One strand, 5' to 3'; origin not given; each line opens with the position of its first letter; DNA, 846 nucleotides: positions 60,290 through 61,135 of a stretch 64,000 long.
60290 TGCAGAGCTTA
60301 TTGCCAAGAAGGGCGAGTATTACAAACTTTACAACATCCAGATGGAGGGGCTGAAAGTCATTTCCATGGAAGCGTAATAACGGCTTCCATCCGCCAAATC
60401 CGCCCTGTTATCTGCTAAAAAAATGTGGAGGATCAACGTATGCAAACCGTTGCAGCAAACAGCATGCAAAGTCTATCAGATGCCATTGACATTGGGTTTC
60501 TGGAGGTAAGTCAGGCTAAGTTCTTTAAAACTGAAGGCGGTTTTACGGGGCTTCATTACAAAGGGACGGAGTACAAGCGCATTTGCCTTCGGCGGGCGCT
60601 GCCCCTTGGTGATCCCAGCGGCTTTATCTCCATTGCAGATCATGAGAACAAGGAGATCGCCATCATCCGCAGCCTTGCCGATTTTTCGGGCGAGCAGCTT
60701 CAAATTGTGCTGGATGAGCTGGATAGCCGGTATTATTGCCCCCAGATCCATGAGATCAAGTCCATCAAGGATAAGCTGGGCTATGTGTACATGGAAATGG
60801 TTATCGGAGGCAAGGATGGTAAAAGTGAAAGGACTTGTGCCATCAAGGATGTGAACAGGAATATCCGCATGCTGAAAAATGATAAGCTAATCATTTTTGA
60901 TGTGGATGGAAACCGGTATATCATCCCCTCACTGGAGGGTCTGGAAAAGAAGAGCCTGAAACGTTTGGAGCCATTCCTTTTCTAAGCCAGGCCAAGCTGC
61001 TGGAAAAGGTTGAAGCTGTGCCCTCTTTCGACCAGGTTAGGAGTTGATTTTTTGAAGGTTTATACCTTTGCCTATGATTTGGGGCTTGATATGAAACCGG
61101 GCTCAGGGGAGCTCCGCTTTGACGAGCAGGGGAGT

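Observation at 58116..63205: ABC-DUF1854-like-ABC cassette in which both half-transporters carry an extra N-terminal soluble domain ending in a zinc ribbon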

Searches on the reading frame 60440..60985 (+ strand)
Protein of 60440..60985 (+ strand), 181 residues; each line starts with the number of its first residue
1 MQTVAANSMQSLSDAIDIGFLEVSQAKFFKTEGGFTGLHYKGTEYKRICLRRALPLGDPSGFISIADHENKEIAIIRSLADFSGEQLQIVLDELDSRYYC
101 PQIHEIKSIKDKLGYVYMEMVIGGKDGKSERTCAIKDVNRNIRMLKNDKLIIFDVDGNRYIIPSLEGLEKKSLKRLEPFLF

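Call 3: search_protein_families(library=pfam, proteins=[window:60440-60985:+], max_evalue=1)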
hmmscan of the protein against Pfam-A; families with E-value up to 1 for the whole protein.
window:60440-60985:+ (181 aa): 2 families
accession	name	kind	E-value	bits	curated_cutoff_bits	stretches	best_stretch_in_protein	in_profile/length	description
PF08909.16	DUF1854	-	3.5e-30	105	26.8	1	45-179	1-130/130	Domain of unknown function (DUF1854)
PF18788.6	DarA_N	-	0.1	12.9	27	1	104-165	36-96/122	Defence against restriction A N-terminal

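Call 4: search_protein_families(library=ncbifam, proteins=[window:60440-60985:+], max_evalue=1)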
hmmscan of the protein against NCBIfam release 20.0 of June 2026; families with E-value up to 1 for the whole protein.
window:60440-60985:+ (181 aa): 1 family
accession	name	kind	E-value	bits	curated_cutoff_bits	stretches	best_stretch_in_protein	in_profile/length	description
NF052234.1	CphA_assoc_prot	equivalog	7.3e-17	61.5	150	1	39-180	15-152/152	cyanophycin metabolism-associated DUF1854 family protein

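Call 10: search_solved_structures(query=window:60440-60985:+, max_evalue=10, show_alignments=2)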
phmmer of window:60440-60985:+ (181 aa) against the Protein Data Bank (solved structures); distinct sequences matched with E-value up to 10: 0.

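Call 14: find_encoding_contigs(protein=window:60440-60985:+, flank=10000, max_places=8)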
Protein window:60440-60985:+ (181 aa): 3 contigs read that carry it; 3 places shown.
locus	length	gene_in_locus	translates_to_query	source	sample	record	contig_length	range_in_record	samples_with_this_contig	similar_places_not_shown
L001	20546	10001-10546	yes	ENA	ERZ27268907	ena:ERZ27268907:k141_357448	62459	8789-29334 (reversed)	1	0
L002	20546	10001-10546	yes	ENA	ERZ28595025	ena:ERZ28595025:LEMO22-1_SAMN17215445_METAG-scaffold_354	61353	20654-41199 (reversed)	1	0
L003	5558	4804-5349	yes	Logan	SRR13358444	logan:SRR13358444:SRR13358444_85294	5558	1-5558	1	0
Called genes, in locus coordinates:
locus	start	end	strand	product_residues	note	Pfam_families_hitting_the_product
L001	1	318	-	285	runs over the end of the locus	-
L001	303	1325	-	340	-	PF01073:3Beta_HSD, PF01370:Epimerase, PF02719:Polysacc_synt_2, PF04321:RmlD_sub_bind, PF05368:NmrA, PF13460:NAD_binding_10, PF16363:GDP_Man_Dehyd, PF08485:Polysacc_syn_2C, +2 more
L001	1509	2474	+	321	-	PF13524:Glyco_trans_1_2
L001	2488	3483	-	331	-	PF13524:Glyco_trans_1_2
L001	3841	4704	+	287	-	PF02645:DegV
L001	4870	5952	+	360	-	PF13181:TPR_8 (faint), PF13424:TPR_12 (faint), PF13428:TPR_14 (faint)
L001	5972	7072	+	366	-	-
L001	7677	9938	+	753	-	PF00664:ABC_membrane, PF00005:ABC_tran, PF02463:SMC_N (faint)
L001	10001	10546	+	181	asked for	PF08909:DUF1854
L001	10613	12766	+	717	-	PF00664:ABC_membrane, PF00005:ABC_tran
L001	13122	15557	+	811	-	PF06165:GH94_b-supersand, PF17167:Glyco_hydro_94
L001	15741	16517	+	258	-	PF00535:Glycos_transf_2, PF13641:Glyco_tranf_2_3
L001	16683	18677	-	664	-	PF02687:FtsX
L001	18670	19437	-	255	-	PF00005:ABC_tran, PF13304:AAA_21 (faint)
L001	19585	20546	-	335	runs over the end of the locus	PF02518:HATPase_c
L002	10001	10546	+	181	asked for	PF08909:DUF1854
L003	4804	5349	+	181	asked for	PF08909:DUF1854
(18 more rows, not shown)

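Call 23: find_homologous_proteins(query=window:60440-60985:+, max_evalue=0.001)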
Query window:60440-60985:+ (181 aa): 567 proteins with E <= 0.001 among 616 candidates; the best 120 are listed.
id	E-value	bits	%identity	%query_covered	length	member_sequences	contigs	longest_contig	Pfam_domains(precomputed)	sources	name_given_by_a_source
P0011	3.3e-114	397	100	100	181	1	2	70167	PF08909.17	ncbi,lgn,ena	-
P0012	9.5e-99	347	83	100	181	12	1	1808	PF08909.17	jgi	jgi:hypothetical protein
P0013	2.6e-97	342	85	100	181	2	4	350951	PF08909.17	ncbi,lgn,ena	-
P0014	1.2e-95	336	83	100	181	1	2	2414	PF08909.17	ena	-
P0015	1.7e-93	329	81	100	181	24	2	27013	PF08909.17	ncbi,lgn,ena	-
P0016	3.3e-93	329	81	100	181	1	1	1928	PF08909.17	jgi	jgi:hypothetical protein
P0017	4.4e-91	322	78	100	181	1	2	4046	PF08909.17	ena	-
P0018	3.8e-88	312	77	100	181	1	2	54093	PF08909.17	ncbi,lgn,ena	-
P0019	1.1e-87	311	75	100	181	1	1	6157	PF08909.17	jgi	-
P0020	1.8e-87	310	76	100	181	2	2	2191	PF08909.17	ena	-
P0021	4.8e-87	308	78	100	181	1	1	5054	PF08909.17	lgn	-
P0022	1.0e-84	301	74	100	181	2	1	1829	PF08909.17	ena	-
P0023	4.5e-82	292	73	100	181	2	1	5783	PF08909.17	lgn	-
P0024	1.9e-81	290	79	91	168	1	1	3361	PF08909.17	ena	-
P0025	9.6e-76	272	67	100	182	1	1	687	PF08909.17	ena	-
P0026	1.9e-75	271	67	100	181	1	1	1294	PF08909.17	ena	-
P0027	8.6e-75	269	67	100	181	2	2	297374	PF08909.17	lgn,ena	-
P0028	8.7e-75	269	66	100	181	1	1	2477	PF08909.17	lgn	-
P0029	3.9e-74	266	68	94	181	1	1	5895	PF08909.17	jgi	jgi:hypothetical protein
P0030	1.6e-73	264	65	99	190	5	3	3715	PF08909.17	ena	-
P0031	2.4e-73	264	66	94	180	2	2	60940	PF08909.17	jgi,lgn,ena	jgi:hypothetical protein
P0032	4.2e-73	263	65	94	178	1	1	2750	PF08909.17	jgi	jgi:hypothetical protein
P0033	5.3e-73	263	66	97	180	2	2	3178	PF08909.17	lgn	-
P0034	1.1e-72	262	62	100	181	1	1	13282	PF08909.17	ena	-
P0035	1.8e-72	261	64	100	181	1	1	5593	PF08909.17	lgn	-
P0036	9.3e-72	259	63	100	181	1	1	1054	PF08909.17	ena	-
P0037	1.9e-71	258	63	97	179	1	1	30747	PF08909.17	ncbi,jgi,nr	ncbi:MAG: DUF1854 domain-containing protein [Oscillospiraceae bacterium]|jgi:hypothetical protein|nr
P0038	3.3e-71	257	68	94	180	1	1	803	PF08909.17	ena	-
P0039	7.0e-71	256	65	100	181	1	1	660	PF08909.17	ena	-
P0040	8.6e-71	256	64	94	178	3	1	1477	PF08909.17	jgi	-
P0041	8.8e-71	255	65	100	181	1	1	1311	PF08909.17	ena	-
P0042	1.3e-70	255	63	94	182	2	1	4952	PF08909.17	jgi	jgi:hypothetical protein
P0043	1.5e-70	255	64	98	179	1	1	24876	PF08909.17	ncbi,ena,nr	ncbi:MAG: DUF1854 domain-containing protein [Oscillospiraceae bacterium]|nr:DUF1854 domain-containin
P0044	1.8e-70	255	64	97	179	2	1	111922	PF08909.17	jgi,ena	jgi:Domain of unknown function (DUF1854).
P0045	4.1e-70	253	65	94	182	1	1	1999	PF08909.17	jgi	jgi:hypothetical protein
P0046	5.4e-70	253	61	100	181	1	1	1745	PF08909.17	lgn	-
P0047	6.8e-70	253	63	98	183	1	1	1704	PF08909.17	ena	-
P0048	7.2e-70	253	64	100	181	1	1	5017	PF08909.17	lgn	-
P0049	1.4e-69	252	61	100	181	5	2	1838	PF08909.17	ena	-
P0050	3.4e-69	250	63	100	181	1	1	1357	PF08909.17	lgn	-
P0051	4.2e-69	250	63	98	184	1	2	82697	PF08909.17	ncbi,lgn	-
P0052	6.3e-69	249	64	100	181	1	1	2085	PF08909.17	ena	-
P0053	1.1e-68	249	65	100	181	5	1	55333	PF08909.17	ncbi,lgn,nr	ncbi:MAG TPA: DUF1854 domain-containing protein [Clostridiales bacterium]|nr:DUF1854 domain-containi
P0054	1.2e-68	248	64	94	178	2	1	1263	PF08909.17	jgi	-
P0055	1.4e-68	248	61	98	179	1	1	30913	PF08909.17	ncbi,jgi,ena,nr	ncbi:MAG: DUF1854 domain-containing protein [Oscillospiraceae bacterium]|nr:DUF1854 domain-containin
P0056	1.4e-68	248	59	99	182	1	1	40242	PF08909.17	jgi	jgi:hypothetical protein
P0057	2.3e-68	248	61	98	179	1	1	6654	PF08909.17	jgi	-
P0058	2.4e-68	248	62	100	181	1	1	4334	PF08909.17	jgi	jgi:hypothetical protein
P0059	3.1e-68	247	62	95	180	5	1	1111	PF08909.17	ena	-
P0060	3.9e-68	247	62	100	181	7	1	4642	PF08909.17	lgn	-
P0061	3.9e-68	247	61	100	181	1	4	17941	PF08909.17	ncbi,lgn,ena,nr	ncbi:MAG TPA: DUF1854 domain-containing protein [Clostridiales bacterium]|nr:DUF1854 domain-containi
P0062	4.1e-68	247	65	94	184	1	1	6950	PF08909.17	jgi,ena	-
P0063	5.1e-68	246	65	94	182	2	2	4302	PF08909.17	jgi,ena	-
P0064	5.7e-68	246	61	100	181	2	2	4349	PF08909.17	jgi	-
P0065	1.1e-67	245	62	100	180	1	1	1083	PF08909.17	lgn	-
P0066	1.2e-67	245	61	96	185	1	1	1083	PF08909.17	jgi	jgi:hypothetical protein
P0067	1.6e-67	245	60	100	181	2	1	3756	PF08909.17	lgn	-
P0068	1.6e-67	245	61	99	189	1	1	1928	PF08909.17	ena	-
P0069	1.8e-67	245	60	100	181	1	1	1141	PF08909.17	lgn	-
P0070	2.7e-67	244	61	96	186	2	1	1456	PF08909.17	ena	-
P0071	2.8e-67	244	61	100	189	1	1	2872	PF08909.17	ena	-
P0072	2.8e-67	244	61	100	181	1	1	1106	PF08909.17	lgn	-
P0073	2.9e-67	244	61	100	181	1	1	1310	PF08909.17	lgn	-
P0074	3.1e-67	244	63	96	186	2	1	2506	PF08909.17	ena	-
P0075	3.2e-67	244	61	100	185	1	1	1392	PF08909.17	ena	-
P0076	3.4e-67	244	59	100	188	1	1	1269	PF08909.17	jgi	jgi:hypothetical protein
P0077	3.4e-67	244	64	92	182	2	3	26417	PF08909.17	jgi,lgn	jgi:hypothetical protein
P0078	3.5e-67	244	65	94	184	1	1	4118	PF08909.17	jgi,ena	-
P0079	3.6e-67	244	60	98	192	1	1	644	PF08909.17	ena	-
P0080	4.0e-67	244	61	100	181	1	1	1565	PF08909.17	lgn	-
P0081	4.4e-67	243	62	99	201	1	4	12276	PF08909.17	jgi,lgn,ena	jgi:hypothetical protein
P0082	4.8e-67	243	61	99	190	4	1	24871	PF08909.17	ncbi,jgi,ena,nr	ncbi:MAG: DUF1854 domain-containing protein [Clostridia bacterium]|nr:DUF1854 domain-containing prot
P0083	5.7e-67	243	61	100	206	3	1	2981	PF08909.17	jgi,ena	-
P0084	6.0e-67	243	61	99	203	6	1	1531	PF08909.17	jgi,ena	-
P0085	6.7e-67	243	59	100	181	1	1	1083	PF08909.17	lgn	-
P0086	6.9e-67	243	60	100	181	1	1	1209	PF08909.17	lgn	-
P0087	7.2e-67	243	60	100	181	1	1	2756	PF08909.17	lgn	-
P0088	8.1e-67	243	64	94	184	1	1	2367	PF08909.17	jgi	-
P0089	9.0e-67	242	60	98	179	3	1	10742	PF08909.17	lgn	-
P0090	9.3e-67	242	62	95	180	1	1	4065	PF08909.17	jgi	jgi:hypothetical protein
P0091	9.3e-67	242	63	96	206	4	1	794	PF08909.17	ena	-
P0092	9.7e-67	242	64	94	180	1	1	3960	PF08909.17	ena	-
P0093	1.0e-66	242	60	100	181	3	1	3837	PF08909.17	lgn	-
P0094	1.0e-66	242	61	97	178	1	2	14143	PF08909.17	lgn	-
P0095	1.0e-66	242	60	100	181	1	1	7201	PF08909.17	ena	-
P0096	1.0e-66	242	59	99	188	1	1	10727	PF08909.17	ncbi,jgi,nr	ncbi:MAG: DUF1854 domain-containing protein [Oscillospiraceae bacterium]|jgi:hypothetical protein|nr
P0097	1.3e-66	242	57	99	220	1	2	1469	PF08909.17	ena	-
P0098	1.9e-66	241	60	100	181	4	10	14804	PF08909.17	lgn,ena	-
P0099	2.3e-66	241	60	100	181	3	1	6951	PF08909.17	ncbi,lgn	-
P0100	4.0e-66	240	58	100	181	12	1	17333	PF08909.17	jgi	-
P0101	5.7e-66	240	61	94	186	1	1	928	PF08909.17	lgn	-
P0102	5.9e-66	240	60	100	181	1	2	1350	PF08909.17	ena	-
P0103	8.2e-66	239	60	99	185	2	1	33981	PF08909.17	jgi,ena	-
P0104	8.3e-66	239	60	100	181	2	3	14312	PF08909.17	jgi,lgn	jgi:hypothetical protein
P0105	8.5e-66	239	61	99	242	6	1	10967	PF08909.17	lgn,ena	-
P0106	8.9e-66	239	62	100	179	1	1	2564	PF08909.17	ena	-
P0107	9.6e-66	239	58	99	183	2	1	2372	PF08909.17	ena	-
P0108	1.1e-65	239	62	100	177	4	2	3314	PF08909.17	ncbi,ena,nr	ncbi:MAG TPA: DUF1854 domain-containing protein [Clostridia bacterium]|nr:DUF1854 domain-containing 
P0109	1.1e-65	239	60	100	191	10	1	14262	PF08909.17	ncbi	-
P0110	1.3e-65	239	60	99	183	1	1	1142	PF08909.17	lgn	-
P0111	1.8e-65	238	60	99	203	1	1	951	PF08909.17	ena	-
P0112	1.8e-65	238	60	99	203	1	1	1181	PF08909.17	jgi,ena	-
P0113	2.5e-65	238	60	100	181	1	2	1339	PF08909.17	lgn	-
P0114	2.7e-65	238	63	94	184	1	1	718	PF08909.17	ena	-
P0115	3.2e-65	237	60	99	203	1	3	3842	PF08909.17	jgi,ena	-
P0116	4.8e-65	237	62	94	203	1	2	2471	PF08909.17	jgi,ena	-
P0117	6.9e-65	236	62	94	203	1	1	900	PF08909.17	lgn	-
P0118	7.4e-65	236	58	100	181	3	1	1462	PF08909.17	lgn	-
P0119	8.5e-65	236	59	100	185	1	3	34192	PF08909.17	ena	-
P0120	9.2e-65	236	58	100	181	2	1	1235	PF08909.17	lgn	-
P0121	1.2e-64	236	61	94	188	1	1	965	PF08909.17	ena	-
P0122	1.2e-64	235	60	96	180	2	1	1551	PF08909.17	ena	-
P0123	1.4e-64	235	59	100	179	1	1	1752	PF08909.17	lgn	-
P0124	1.5e-64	235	61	95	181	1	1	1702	PF08909.17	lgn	-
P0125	1.6e-64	235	62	94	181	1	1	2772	PF08909.17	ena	-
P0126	1.6e-64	235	57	100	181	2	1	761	PF08909.17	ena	-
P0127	1.6e-64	235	59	100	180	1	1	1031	PF08909.17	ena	-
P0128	1.7e-64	235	62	96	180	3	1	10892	PF08909.17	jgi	-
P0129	2.1e-64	235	61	97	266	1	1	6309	PF08909.17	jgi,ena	-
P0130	2.5e-64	234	59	100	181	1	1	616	PF08909.17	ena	-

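Call 25: find_related_loci(query=A1, collection=genome_contigs, flank=10000)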
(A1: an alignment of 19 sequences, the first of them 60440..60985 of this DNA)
Query A1 (181 aa) in genome_contigs; peptide patterns used: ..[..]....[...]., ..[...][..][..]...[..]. (x = any residue, [..] = any of these).
84 stretches matched a pattern; 70 encode a relative of the query (tblastn E <= 1e-3); 70 distinct loci.
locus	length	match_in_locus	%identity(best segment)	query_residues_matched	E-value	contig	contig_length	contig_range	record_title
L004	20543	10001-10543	85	1-181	2e-104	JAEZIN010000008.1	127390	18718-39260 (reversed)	MAG: Bacillota bacterium isolate OH_CDB_189 k127_501390, whole genome shotgun sequence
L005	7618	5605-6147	85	1-181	8e-104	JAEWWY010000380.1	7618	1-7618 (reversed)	MAG: Bacillota bacterium isolate OH_SFB_118 k127_43319, whole genome shotgun sequence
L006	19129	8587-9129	83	1-181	5e-102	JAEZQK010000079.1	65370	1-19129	MAG: Bacillota bacterium isolate OH_CFB_89 k127_231120, whole genome shotgun sequence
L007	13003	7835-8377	82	1-181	8e-102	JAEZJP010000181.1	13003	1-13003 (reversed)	MAG: Bacillota bacterium isolate OH_CDB_240 k127_1723506, whole genome shotgun sequence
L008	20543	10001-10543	81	1-181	3e-101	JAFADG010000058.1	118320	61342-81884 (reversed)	MAG: Bacillota bacterium isolate OH_SBB_70 k127_1051315, whole genome shotgun sequence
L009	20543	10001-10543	80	1-181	3e-100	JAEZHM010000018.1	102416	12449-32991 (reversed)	MAG: Bacillota bacterium isolate OH_CDB_136 k127_1645435, whole genome shotgun sequence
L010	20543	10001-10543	80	1-181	1e-99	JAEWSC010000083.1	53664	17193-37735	MAG: Bacillota bacterium isolate OH_SBrB_91 k127_320430, whole genome shotgun sequence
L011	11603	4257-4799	77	1-181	1e-94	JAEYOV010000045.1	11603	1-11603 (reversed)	MAG: Bacillota bacterium isolate OH_CBB_166 k127_2286413, whole genome shotgun sequence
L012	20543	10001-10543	72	1-181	1e-89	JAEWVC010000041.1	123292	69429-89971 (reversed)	MAG: Bacillota bacterium isolate OH_SDB_44 k127_1249417, whole genome shotgun sequence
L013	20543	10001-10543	67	1-181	1e-81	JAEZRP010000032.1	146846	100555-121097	MAG: Bacillota bacterium isolate OH_PDB_191 k127_436823, whole genome shotgun sequence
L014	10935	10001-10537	65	3-181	8e-79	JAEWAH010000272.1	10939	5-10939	MAG: Bacillota bacterium isolate OH_PBB_200 k127_1547127, whole genome shotgun sequence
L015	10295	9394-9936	60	1-181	1e-78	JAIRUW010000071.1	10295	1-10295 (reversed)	MAG: Oscillospiraceae bacterium isolate Ehx436_bin14 k119_712033, whole genome shotgun sequence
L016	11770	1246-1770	63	7-181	6e-78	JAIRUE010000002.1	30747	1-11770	MAG: Oscillospiraceae bacterium isolate Cx337_bin19 k119_2930481, whole genome shotgun sequence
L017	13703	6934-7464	64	5-181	6e-77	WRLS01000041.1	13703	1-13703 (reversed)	MAG: Oscillospiraceae bacterium isolate Th196P3bin36 Ga0099364_10009238, whole genome shotgun sequence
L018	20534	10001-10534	63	4-181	1e-76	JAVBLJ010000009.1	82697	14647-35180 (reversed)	MAG: Eubacteriales bacterium isolate EPI_MAG_00020 c_000003336334, whole genome shotgun sequence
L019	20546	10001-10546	60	1-181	3e-75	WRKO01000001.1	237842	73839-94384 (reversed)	MAG: Oscillospiraceae bacterium isolate Th196P3bin109 Ga0099364_10000019, whole genome shotgun sequence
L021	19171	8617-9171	61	2-181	2e-74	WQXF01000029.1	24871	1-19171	MAG: Clostridia bacterium isolate Emb289P3bin140 Ga0123356_10001598, whole genome shotgun sequence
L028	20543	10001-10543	59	1-181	2e-71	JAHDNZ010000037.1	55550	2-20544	MAG: Bacillota bacterium isolate SL1-B34.1 k141_278487, whole genome shotgun sequence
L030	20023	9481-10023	59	1-181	2e-71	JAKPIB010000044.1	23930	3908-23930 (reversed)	MAG: Bacillota bacterium isolate USOA134_metabat.17_sub k141_629686, whole genome shotgun sequence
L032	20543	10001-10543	57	1-181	5e-70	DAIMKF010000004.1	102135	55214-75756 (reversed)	MAG TPA_asm: Bacillota bacterium isolate CTOTU4017 NODE_45_length_102135_cov_10.872766, whole genome shotgun sequence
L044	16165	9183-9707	58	7-181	1e-63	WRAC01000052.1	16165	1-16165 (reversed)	MAG: Defluviitaleaceae bacterium isolate Lab288P1bin141 Ga0131853_10011561, whole genome shotgun sequence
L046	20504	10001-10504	58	16-181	3e-63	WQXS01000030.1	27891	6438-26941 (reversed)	MAG: Oscillospiraceae bacterium isolate Emb289P3bin50 Ga0123356_10001271, whole genome shotgun sequence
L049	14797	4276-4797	51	9-181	5e-61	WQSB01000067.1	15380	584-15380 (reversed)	MAG: Defluviitaleaceae bacterium isolate Co191P1bin70 JGI24694J35173_10002361, whole genome shotgun sequence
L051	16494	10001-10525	51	8-181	8e-59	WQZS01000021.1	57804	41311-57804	MAG: Defluviitaleaceae bacterium isolate Lab288P1bin109 Ga0131853_10000764, whole genome shotgun sequence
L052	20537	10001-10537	49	4-181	2e-58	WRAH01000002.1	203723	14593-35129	MAG: Defluviitaleaceae bacterium isolate Lab288P1bin22 Ga0131853_10000028, whole genome shotgun sequence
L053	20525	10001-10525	50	8-181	1e-58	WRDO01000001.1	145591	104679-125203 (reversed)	MAG: Defluviitaleaceae bacterium isolate Lab288P3bin217 Ga0123353_10000037, whole genome shotgun sequence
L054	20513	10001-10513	51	12-181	2e-58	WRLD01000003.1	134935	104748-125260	MAG: Defluviitaleaceae bacterium isolate Th196P3bin142 Ga0099364_10000110, whole genome shotgun sequence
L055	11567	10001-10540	49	3-181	9e-58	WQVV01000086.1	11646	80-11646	MAG: Defluviitaleaceae bacterium isolate Emb289P1bin48 Ga0123355_10016483, whole genome shotgun sequence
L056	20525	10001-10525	50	8-181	4e-57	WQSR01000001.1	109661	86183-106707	MAG: Defluviitaleaceae bacterium isolate Co191P3bin17 JGI24695J34938_10000024, whole genome shotgun sequence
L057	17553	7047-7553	49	14-181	2e-55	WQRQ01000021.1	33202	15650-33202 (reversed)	MAG: Defluviitaleaceae bacterium isolate Co191P1bin4 JGI24694J35173_10000652, whole genome shotgun sequence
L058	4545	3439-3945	49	14-181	4e-55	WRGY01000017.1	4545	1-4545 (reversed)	MAG: Defluviitaleaceae bacterium isolate Nt197P1bin3 JGI24703J35330_11745348, whole genome shotgun sequence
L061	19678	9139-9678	46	2-181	4e-52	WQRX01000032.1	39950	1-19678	MAG: Defluviitaleaceae bacterium isolate Co191P1bin64 JGI24694J35173_10000430, whole genome shotgun sequence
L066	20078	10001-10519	46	14-181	7e-50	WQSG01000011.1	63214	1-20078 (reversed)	MAG: Defluviitaleaceae bacterium isolate Co191P1bin81 JGI24694J35173_10000146, whole genome shotgun sequence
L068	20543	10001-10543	64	1-181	2e-74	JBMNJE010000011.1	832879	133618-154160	MAG: Caldicoprobacterales bacterium isolate SBF912LR0HQ0068 contig_36448, whole genome shotgun sequence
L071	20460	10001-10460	60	8-181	3e-47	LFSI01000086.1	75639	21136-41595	MAG: Clostridia bacterium DTU065 scaffold3359, whole genome shotgun sequence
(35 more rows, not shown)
